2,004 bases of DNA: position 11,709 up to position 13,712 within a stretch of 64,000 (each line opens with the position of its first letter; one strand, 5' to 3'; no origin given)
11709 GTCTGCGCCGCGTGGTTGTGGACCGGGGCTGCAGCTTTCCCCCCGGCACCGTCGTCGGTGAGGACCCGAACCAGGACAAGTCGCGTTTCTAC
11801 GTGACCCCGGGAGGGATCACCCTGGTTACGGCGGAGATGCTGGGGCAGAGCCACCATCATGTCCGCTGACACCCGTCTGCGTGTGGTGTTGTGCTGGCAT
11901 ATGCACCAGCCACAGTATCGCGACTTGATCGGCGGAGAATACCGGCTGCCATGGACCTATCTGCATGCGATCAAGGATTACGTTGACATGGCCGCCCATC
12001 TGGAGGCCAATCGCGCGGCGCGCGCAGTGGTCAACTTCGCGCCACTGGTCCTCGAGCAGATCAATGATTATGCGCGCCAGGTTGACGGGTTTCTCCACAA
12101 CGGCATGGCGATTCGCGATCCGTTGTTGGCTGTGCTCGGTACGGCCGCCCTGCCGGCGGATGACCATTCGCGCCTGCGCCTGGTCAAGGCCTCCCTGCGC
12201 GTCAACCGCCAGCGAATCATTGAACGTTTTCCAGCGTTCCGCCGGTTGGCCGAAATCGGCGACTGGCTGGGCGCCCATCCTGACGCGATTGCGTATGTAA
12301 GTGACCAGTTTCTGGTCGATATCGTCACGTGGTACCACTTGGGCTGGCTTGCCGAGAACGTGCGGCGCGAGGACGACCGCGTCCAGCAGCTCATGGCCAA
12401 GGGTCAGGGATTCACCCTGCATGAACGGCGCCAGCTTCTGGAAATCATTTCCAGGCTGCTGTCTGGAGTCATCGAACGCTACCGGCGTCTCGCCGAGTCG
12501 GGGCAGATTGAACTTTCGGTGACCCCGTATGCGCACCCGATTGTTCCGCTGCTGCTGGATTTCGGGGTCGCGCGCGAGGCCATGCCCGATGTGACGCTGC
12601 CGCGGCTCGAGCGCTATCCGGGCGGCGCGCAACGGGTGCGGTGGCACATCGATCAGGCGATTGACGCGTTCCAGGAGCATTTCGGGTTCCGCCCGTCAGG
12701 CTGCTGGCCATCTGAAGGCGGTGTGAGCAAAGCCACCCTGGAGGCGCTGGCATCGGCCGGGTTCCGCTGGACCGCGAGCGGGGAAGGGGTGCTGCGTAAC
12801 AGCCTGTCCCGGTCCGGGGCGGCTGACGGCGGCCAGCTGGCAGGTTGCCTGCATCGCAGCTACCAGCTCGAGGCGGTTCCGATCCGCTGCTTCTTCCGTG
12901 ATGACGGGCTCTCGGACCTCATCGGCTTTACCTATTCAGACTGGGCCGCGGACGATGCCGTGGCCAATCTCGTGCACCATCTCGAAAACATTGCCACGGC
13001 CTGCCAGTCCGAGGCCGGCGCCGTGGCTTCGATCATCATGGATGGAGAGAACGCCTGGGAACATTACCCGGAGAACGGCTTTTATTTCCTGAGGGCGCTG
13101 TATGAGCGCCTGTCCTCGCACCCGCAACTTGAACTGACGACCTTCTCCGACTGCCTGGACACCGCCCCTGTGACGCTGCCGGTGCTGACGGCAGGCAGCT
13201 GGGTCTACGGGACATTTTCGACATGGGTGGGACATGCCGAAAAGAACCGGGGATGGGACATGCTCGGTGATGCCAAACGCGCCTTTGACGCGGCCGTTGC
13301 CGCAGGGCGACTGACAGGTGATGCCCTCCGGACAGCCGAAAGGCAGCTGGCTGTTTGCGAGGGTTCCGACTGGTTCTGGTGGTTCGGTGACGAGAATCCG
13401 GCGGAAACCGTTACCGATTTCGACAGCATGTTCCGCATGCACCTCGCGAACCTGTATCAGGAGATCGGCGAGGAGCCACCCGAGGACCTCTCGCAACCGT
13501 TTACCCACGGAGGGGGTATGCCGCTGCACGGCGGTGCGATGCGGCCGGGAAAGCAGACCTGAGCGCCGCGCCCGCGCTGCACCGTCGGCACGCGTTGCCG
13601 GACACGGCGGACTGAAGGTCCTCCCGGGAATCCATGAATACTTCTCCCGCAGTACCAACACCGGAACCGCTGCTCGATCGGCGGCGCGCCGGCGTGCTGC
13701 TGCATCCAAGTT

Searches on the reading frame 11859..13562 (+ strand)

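Call 49: search_protein_families(library=pfam, proteins=[window:11859-13562:+], max_evalue=0.00001)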
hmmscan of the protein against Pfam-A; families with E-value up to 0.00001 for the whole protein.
window:11859-13562:+ (567 aa): 1 family
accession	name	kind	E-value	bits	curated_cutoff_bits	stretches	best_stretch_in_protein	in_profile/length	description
PF03065.20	Glyco_hydro_57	-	3.1e-54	184.7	21.2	1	11-434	2-280/291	Glycosyl hydrolase family 57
